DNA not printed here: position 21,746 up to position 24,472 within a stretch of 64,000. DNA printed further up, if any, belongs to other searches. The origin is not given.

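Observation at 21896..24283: Natural fusion of glucose-6-phosphate dehydrogenase and 6-phosphogluconate dehydrogenase in one 808-aa polypeptide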

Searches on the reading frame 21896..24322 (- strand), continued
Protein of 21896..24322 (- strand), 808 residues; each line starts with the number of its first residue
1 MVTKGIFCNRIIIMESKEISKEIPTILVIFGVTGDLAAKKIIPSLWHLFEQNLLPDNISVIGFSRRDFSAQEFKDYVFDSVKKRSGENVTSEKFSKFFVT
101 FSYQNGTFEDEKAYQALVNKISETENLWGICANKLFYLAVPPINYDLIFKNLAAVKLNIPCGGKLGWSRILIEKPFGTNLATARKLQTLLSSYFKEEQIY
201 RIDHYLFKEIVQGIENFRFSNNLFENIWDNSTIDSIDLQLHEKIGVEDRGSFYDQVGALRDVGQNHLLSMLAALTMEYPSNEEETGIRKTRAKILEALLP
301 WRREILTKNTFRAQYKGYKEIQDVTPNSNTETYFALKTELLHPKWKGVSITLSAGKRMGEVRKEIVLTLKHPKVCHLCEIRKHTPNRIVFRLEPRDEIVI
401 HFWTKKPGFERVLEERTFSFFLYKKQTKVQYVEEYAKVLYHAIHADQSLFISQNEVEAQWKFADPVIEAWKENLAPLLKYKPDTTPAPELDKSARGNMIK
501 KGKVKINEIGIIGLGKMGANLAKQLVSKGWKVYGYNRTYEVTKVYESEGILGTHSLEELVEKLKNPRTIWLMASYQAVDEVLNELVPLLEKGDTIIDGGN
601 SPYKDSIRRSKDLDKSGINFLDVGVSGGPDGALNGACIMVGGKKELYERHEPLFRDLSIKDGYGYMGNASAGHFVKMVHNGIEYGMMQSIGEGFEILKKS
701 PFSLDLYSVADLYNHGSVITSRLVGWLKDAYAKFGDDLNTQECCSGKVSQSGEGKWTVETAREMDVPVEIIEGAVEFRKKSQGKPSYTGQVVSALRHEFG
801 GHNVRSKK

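Call 5: find_homologous_proteins(query=window:21896-24322:-, max_evalue=1e-10)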
Query window:21896-24322:- (808 aa): 5989 proteins with E <= 1e-10 among 8000 candidates; the best 120 are listed.
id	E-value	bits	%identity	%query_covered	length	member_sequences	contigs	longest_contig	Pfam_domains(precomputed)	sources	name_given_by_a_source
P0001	0.0e+0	1827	100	98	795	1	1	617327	PF02781.22,PF03446.22,PF02826.26,PF00393.25,PF00479.29,PF03807.24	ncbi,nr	ncbi:MAG: glucose-6-phosphate dehydrogenase [Candidatus Levybacteria bacterium]|nr:glucose-6-phospha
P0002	0.0e+0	1516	81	98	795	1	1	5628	PF02781.22,PF03446.22,PF02826.26,PF00393.25,PF00479.29,PF03807.24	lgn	-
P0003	0.0e+0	1501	81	98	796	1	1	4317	PF02781.22,PF03446.22,PF00393.25,PF00479.29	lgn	-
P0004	0.0e+0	1495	81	98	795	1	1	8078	PF02781.22,PF03446.22,PF02826.26,PF00393.25,PF00479.29,PF03807.24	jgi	-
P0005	0.0e+0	1479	79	98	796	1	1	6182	PF02781.22,PF03446.22,PF00393.25,PF00479.29,PF03807.24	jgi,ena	-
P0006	0.0e+0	1471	79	98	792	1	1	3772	PF02781.22,PF03446.22,PF00393.25,PF00479.29,PF03807.24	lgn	-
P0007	0.0e+0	1463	78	98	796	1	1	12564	PF02781.22,PF03446.22,PF02826.26,PF00393.25,PF00479.29,PF03807.24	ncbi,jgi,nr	ncbi:MAG: hypothetical protein COU25_01845 [Candidatus Levybacteria bacterium CG10_big_fil_rev_8_21_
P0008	0.0e+0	1458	79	98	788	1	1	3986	PF02781.22,PF03446.22,PF00393.25,PF00479.29,PF03807.24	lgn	-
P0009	0.0e+0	1457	78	98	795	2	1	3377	PF02781.22,PF03446.22,PF00393.25,PF00479.29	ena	-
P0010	0.0e+0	1340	71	98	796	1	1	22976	PF02781.22,PF03446.22,PF02826.26,PF00393.25,PF00479.29,PF03807.24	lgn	-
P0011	0.0e+0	1329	70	98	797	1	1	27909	PF02781.22,PF03446.22,PF00393.25,PF00479.29,PF03807.24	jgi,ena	-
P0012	0.0e+0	1327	70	98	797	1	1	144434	PF02781.22,PF03446.22,PF00393.25,PF00479.29,PF03807.24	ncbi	-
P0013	0.0e+0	1300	69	98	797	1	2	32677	PF02781.22,PF03446.22,PF00393.25,PF00479.29,PF03807.24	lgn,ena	-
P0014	0.0e+0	1294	69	98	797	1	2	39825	PF02781.22,PF03446.22,PF00393.25,PF00479.29,PF03807.24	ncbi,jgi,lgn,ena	-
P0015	0.0e+0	1291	70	97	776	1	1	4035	PF02781.22,PF03446.22,PF00393.25,PF00479.29,PF03807.24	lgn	-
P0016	0.0e+0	1287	69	97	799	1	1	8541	PF02781.22,PF03446.22,PF00393.25,PF00479.29,PF03807.24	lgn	-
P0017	0.0e+0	1274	70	96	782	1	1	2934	PF02781.22,PF03446.22,PF02826.26,PF00393.25,PF00479.29,PF03807.24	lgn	-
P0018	0.0e+0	1273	82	82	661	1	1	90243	PF02781.22,PF03446.22,PF00393.25,PF00479.29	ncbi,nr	ncbi:MAG: decarboxylating 6-phosphogluconate dehydrogenase [Candidatus Levybacteria bacterium]|nr:de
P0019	0.0e+0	1269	68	98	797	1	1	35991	PF02781.22,PF03446.22,PF00393.25,PF00479.29,PF03807.24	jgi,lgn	-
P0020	0.0e+0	1268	68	98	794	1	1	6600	PF02781.22,PF03446.22,PF02826.26,PF00393.25,PF00479.29,PF03807.24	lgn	-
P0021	0.0e+0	1262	69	97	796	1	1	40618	PF02781.22,PF03446.22,PF02826.26,PF00393.25,PF00479.29,PF03807.24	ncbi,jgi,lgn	-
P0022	0.0e+0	1248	67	97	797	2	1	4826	PF02781.22,PF03446.22,PF00393.25,PF00479.29,PF03807.24,PF01488.27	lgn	-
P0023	0.0e+0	1247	67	98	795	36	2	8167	PF02781.22,PF03446.22,PF02826.26,PF00393.25,PF00479.29,PF03807.24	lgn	-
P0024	0.0e+0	1241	66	98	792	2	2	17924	PF02781.22,PF03446.22,PF00393.25,PF00479.29,PF03807.24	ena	-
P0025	0.0e+0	1241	66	98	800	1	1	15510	PF02781.22,PF03446.22,PF02826.26,PF00393.25,PF00479.29,PF03807.24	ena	-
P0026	0.0e+0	1241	66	99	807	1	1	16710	PF02781.22,PF03446.22,PF00393.25,PF00479.29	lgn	-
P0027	0.0e+0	1238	66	98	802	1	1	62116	PF02781.22,PF03446.22,PF00393.25,PF00479.29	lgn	-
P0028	0.0e+0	1236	67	97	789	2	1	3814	PF02781.22,PF03446.22,PF02826.26,PF00393.25,PF00479.29,PF03807.24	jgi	jgi:6-phosphogluconate dehydrogenase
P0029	0.0e+0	1227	66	98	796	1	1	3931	PF02781.22,PF03446.22,PF02826.26,PF00393.25,PF00479.29,PF03807.24,PF01488.27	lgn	-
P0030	0.0e+0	1224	66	98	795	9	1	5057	PF02781.22,PF03446.22,PF00393.25,PF00479.29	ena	-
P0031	0.0e+0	1222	66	98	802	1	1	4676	PF02781.22,PF02153.24,PF03446.22,PF02826.26,PF00393.25,PF00479.29,PF03807.24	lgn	-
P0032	0.0e+0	1221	67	97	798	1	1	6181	PF02781.22,PF03446.22,PF00393.25,PF00479.29,PF03807.24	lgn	-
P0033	0.0e+0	1220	66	97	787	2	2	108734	PF02781.22,PF03446.22,PF02826.26,PF00393.25,PF00479.29,PF03807.24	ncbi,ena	-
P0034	0.0e+0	1218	65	98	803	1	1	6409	PF02781.22,PF03446.22,PF02826.26,PF00393.25,PF00479.29,PF03807.24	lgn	-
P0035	0.0e+0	1217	66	97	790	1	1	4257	PF02781.22,PF03446.22,PF00393.25,PF00479.29,PF03807.24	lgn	-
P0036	0.0e+0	1212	65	98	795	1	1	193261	PF02781.22,PF03446.22,PF00393.25,PF00479.29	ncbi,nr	ncbi:MAG: glucose-6-phosphate dehydrogenase [Patescibacteria group bacterium]|nr:glucose-6-phosphate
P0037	0.0e+0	1212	65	97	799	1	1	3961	PF02781.22,PF03446.22,PF02826.26,PF00393.25,PF00479.29,PF03807.24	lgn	-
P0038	0.0e+0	1208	66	98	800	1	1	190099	PF02781.22,PF03446.22,PF02826.26,PF00393.25,PF00479.29,PF03807.24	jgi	jgi:glucose-6-phosphate 1-dehydrogenase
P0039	0.0e+0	1204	65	97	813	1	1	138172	PF02781.22,PF03446.22,PF02826.26,PF00393.25,PF00479.29,PF03807.24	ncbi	-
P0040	0.0e+0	1203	64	97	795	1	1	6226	PF02781.22,PF03446.22,PF02826.26,PF00393.25,PF00479.29,PF03807.24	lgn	-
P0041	0.0e+0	1202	65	97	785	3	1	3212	PF02781.22,PF03446.22,PF00393.25,PF00479.29,PF03807.24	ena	-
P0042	0.0e+0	1187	65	97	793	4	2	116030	PF02781.22,PF03446.22,PF02826.26,PF00393.25,PF00479.29,PF03807.24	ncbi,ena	ncbi:MAG: glucose-6-phosphate dehydrogenase [Candidatus Nomurabacteria bacterium]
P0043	0.0e+0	1184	63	98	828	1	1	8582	PF02781.22,PF03446.22,PF00393.25,PF00479.29,PF03807.24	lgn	-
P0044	0.0e+0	1175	64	98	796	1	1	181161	PF02781.22,PF03446.22,PF02826.26,PF00393.25,PF00479.29,PF03807.24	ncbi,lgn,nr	ncbi:MAG: glucose-6-phosphate dehydrogenase [Candidatus Nomurabacteria bacterium]|nr:glucose-6-phosp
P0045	0.0e+0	1170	63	98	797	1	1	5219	PF02781.22,PF03446.22,PF00393.25,PF00479.29,PF03807.24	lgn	-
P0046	0.0e+0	1163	63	97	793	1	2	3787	PF02781.22,PF03446.22,PF02826.26,PF00393.25,PF00479.29,PF03807.24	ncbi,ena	-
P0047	0.0e+0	1162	62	98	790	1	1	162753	PF02781.22,PF03446.22,PF00393.25,PF00479.29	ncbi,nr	ncbi:MAG: glucose-6-phosphate dehydrogenase [Candidatus Magasanikbacteria bacterium]|nr:glucose-6-ph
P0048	0.0e+0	1162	59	98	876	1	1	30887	PF02781.22,PF03446.22,PF00393.25,PF00479.29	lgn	-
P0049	0.0e+0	1160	63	97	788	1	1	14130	PF02781.22,PF03446.22,PF00393.25,PF00479.29,PF03807.24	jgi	-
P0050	0.0e+0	1152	63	98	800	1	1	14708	PF02781.22,PF03446.22,PF00393.25,PF00479.29,PF03807.24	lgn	-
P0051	0.0e+0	1150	62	98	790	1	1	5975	PF02781.22,PF03446.22,PF00393.25,PF00479.29,PF03807.24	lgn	-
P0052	0.0e+0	1148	63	97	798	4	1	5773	PF02781.22,PF03446.22,PF02826.26,PF00393.25,PF00479.29,PF03807.24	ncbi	-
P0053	0.0e+0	1144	62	98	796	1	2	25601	PF02781.22,PF03446.22,PF00393.25,PF00479.29,PF03807.24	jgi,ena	-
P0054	0.0e+0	1142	64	98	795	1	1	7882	PF02781.22,PF03446.22,PF00393.25,PF00479.29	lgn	-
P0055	0.0e+0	1129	61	98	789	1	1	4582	PF02781.22,PF03446.22,PF00393.25,PF00479.29,PF03807.24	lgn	-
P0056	0.0e+0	1127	60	98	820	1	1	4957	PF02781.22,PF03446.22,PF00393.25,PF00479.29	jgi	jgi:6-phosphogluconate dehydrogenase (decarboxylating)/glucose-6-phosphate 1-dehydrogenase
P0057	0.0e+0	1123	62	98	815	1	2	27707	PF02781.22,PF03446.22,PF00393.25,PF00479.29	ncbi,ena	-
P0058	0.0e+0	1118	61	97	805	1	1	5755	PF02781.22,PF03446.22,PF00393.25,PF00479.29,PF03807.24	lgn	-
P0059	0.0e+0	1117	62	97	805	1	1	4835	PF02781.22,PF03446.22,PF00393.25,PF00479.29,PF03807.24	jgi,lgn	-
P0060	0.0e+0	1115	60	99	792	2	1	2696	PF02781.22,PF03446.22,PF00393.25,PF00479.29,PF03807.24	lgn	-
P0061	0.0e+0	1113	64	97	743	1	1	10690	PF02781.22,PF03446.22,PF00393.25,PF00479.29,PF03807.24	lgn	-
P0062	0.0e+0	1113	62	97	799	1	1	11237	PF02781.22,PF03446.22,PF02826.26,PF00393.25,PF00479.29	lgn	-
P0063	0.0e+0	1112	62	97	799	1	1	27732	PF02781.22,PF03446.22,PF02826.26,PF00393.25,PF00479.29,PF03807.24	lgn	-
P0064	0.0e+0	1112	60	97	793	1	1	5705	PF02781.22,PF03446.22,PF02826.26,PF00393.25,PF00479.29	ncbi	-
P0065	0.0e+0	1111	62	97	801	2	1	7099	PF02781.22,PF03446.22,PF00393.25,PF00479.29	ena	-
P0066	0.0e+0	1106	61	97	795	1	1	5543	PF02781.22,PF03446.22,PF00393.25,PF00479.29,PF03807.24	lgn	-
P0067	0.0e+0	1105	62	97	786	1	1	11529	PF02781.22,PF03446.22,PF00393.25,PF00479.29,PF03807.24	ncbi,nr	ncbi:glucose-6-phosphate dehydrogenase [Candidatus Wolfebacteria bacterium]|nr:glucose-6-phosphate d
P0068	0.0e+0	1104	60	98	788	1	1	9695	PF02781.22,PF03446.22,PF00393.25,PF00479.29,PF03807.24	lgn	-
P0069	0.0e+0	1103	59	97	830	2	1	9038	PF02781.22,PF03446.22,PF00393.25,PF00479.29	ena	-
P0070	0.0e+0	1103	61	97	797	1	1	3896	PF02781.22,PF03446.22,PF02826.26,PF00393.25,PF00479.29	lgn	-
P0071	0.0e+0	1101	62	98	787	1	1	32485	PF02781.22,PF03446.22,PF00393.25,PF00479.29,PF03807.24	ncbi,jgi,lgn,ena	jgi:glucose-6-phosphate 1-dehydrogenase/6-phosphogluconate dehydrogenase (decarboxylating)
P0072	0.0e+0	1101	61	98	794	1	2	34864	PF02781.22,PF03446.22,PF00393.25,PF00479.29,PF03807.24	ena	-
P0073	0.0e+0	1101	62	97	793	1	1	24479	PF02781.22,PF03446.22,PF02826.26,PF00393.25,PF00479.29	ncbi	-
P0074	0.0e+0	1100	61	97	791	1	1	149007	PF02781.22,PF03446.22,PF00393.25,PF00479.29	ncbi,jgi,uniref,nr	ncbi:hypothetical protein COV04_02345 [Candidatus Uhrbacteria bacterium CG10_big_fil_rev_8_21_14_0_1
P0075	0.0e+0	1099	61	97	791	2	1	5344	PF02781.22,PF03446.22,PF00393.25,PF00479.29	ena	-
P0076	0.0e+0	1099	60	98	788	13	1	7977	PF02781.22,PF03446.22,PF00393.25,PF00479.29,PF03807.24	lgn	-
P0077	0.0e+0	1098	61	97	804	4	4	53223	PF02781.22,PF03446.22,PF00393.25,PF00479.29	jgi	-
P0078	0.0e+0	1096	61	97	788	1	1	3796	PF02781.22,PF03446.22,PF02826.26,PF00393.25,PF00479.29,PF03807.24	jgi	-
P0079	0.0e+0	1096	61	98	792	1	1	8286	PF02781.22,PF03446.22,PF02826.26,PF00393.25,PF00479.29,PF03807.24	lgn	-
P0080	0.0e+0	1096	60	98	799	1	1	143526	PF02781.22,PF03446.22,PF00393.25,PF00479.29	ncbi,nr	ncbi:glucose-6-phosphate dehydrogenase [Patescibacteria group bacterium]|nr:glucose-6-phosphate dehy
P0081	0.0e+0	1095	60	97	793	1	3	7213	PF02781.22,PF03446.22,PF00393.25,PF00479.29,PF03807.24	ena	-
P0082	0.0e+0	1095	61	98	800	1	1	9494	PF02781.22,PF03446.22,PF02826.26,PF00393.25,PF00479.29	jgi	-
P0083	0.0e+0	1095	61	97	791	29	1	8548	PF02781.22,PF03446.22,PF02826.26,PF00393.25,PF00479.29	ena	-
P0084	0.0e+0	1094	61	97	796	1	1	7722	PF02781.22,PF03446.22,PF00393.25,PF00479.29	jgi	-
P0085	0.0e+0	1093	61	97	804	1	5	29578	PF02781.22,PF03446.22,PF00393.25,PF00479.29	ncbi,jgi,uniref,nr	ncbi:hypothetical protein COW99_06265 [Candidatus Roizmanbacteria bacterium CG22_combo_CG10-13_8_21_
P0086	0.0e+0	1093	61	98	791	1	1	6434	PF02781.22,PF03446.22,PF02826.26,PF00393.25,PF00479.29,PF03807.24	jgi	-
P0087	0.0e+0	1092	60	97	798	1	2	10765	PF02781.22,PF03446.22,PF02826.26,PF00393.25,PF00479.29,PF03807.24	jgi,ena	-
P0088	0.0e+0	1091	61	97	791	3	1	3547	PF02781.22,PF03446.22,PF02826.26,PF00393.25,PF00479.29,PF03807.24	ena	-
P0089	0.0e+0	1091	60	98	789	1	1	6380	PF02781.22,PF03446.22,PF02826.26,PF00393.25,PF00479.29,PF03807.24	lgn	-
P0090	0.0e+0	1090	61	97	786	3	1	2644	PF02781.22,PF03446.22,PF00393.25,PF00479.29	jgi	-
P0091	0.0e+0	1089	60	97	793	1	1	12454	PF02781.22,PF03446.22,PF00393.25,PF00479.29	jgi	-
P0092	0.0e+0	1088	61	97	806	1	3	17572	PF02781.22,PF03446.22,PF00393.25,PF00479.29,PF03807.24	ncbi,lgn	-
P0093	0.0e+0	1088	60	97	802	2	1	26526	PF02781.22,PF03446.22,PF02826.26,PF00393.25,PF00479.29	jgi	jgi:glucose-6-phosphate 1-dehydrogenase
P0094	0.0e+0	1087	61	97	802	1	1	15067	PF02781.22,PF03446.22,PF02826.26,PF00393.25,PF00479.29,PF03807.24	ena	-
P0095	0.0e+0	1086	59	98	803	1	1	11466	PF02781.22,PF03446.22,PF00393.25,PF00479.29,PF03807.24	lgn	-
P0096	0.0e+0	1085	60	98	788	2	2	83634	PF02781.22,PF03446.22,PF00393.25,PF00479.29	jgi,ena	-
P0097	0.0e+0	1084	59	97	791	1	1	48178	PF02781.22,PF03446.22,PF00393.25,PF00479.29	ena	-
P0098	0.0e+0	1082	61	97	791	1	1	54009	PF02781.22,PF03446.22,PF00393.25,PF00479.29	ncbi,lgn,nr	ncbi:MAG: glucose-6-phosphate dehydrogenase [Parcubacteria group bacterium]|nr:glucose-6-phosphate d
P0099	0.0e+0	1082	60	98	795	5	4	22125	PF02781.22,PF03446.22,PF00393.25,PF00479.29,PF03807.24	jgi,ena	jgi:glucose-6-phosphate 1-dehydrogenase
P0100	0.0e+0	1080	59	99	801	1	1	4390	PF02781.22,PF03446.22,PF02826.26,PF00393.25,PF00479.29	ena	-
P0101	0.0e+0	1078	60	97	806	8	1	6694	PF02781.22,PF03446.22,PF00393.25,PF00479.29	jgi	-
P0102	0.0e+0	1077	60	98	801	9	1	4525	PF02781.22,PF03446.22,PF00393.25,PF00479.29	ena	-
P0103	0.0e+0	1077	59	97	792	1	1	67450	PF02781.22,PF02153.24,PF03446.22,PF00393.25,PF00479.29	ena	-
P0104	0.0e+0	1075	60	97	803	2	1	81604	PF02781.22,PF03446.22,PF00393.25,PF00479.29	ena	-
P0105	0.0e+0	1074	58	99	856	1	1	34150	PF02781.22,PF03446.22,PF02826.26,PF00393.25,PF00479.29,PF01488.27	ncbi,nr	ncbi:MAG: glucose-6-phosphate dehydrogenase [Candidatus Liptonbacteria bacterium]|nr:glucose-6-phosp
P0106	0.0e+0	1073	59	97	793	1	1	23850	PF02781.22,PF03446.22,PF00393.25,PF00479.29,PF03807.24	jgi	jgi:glucose-6-phosphate 1-dehydrogenase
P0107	0.0e+0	1073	59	98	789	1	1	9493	PF02781.22,PF03446.22,PF00393.25,PF00479.29,PF03807.24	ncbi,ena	-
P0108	0.0e+0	1073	60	97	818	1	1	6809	PF02781.22,PF02254.25,PF03446.22,PF00393.25,PF00479.29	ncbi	-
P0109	0.0e+0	1073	60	98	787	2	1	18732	PF02781.22,PF03446.22,PF00393.25,PF00479.29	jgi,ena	-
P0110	0.0e+0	1072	60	97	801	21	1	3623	PF02781.22,PF03446.22,PF00393.25,PF00479.29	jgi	-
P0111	0.0e+0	1072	59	97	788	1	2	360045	PF02781.22,PF03446.22,PF00393.25,PF00479.29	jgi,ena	jgi:6-phosphogluconate dehydrogenase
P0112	0.0e+0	1072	60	97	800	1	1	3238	PF02781.22,PF03446.22,PF00393.25,PF00479.29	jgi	-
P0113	0.0e+0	1071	59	98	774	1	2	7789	PF02781.22,PF03446.22,PF00393.25,PF00479.29,PF03807.24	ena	-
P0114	0.0e+0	1071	60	97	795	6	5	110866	PF02781.22,PF03446.22,PF00393.25,PF00479.29,PF03807.24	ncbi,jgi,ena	jgi:glucose-6-phosphate 1-dehydrogenase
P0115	0.0e+0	1070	60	98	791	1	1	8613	PF02781.22,PF03446.22,PF00393.25,PF00479.29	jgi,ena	-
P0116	0.0e+0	1068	58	98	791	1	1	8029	PF02781.22,PF03446.22,PF02826.26,PF00393.25,PF00479.29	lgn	-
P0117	0.0e+0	1068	59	97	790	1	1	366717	PF02781.22,PF03446.22,PF00393.25,PF00479.29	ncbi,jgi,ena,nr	ncbi:MAG TPA: glucose-6-phosphate dehydrogenase [Candidatus Paceibacterota bacterium]|nr:glucose-6-p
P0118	0.0e+0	1067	58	98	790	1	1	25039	PF02781.22,PF03446.22,PF00393.25,PF00479.29,PF03807.24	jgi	jgi:glucose-6-phosphate 1-dehydrogenase/6-phosphogluconate dehydrogenase (decarboxylating)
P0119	0.0e+0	1067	59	97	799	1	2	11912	PF02781.22,PF03446.22,PF00393.25,PF00479.29,PF03807.24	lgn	-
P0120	0.0e+0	1067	60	97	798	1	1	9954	PF02781.22,PF03446.22,PF00393.25,PF00479.29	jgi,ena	-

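Call 19: find_encoding_contigs(protein=P0001, flank=10000, max_places=3)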
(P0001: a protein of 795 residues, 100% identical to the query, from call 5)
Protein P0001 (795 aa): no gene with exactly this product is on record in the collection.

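Call 20: find_encoding_contigs(protein=P0036, flank=8000, max_places=2)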
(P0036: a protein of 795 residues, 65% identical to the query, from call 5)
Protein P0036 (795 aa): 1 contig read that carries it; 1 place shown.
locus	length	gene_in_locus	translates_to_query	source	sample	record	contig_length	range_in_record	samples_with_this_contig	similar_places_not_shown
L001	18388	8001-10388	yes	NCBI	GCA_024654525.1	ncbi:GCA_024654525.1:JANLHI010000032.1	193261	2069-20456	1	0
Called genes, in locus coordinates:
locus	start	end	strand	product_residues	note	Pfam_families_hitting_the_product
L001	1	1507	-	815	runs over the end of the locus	PF00521:DNA_topoisoIV, PF03989:DNA_gyraseA_C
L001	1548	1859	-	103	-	-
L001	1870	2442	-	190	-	PF13483:Lactamase_B_3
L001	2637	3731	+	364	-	PF23459:S1_RRP5 (faint), PF21543:CvfB_2nd (faint), PF00575:S1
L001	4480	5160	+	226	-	-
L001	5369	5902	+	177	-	-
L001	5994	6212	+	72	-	PF09851:SHOCT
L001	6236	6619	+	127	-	PF03625:DUF302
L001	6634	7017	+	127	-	PF07681:DoxX (weak)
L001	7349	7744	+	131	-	-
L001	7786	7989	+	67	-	-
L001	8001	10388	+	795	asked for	PF00479:G6PD_N, PF02781:G6PD_C, PF03446:NAD_binding_2, PF00393:6PGD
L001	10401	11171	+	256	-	PF03372:Exo_endo_phos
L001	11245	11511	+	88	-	PF01541:GIY-YIG, PF10544:T5orf172 (weak)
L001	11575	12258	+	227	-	PF00106:adh_short, PF08659:KR, PF13561:adh_short_C2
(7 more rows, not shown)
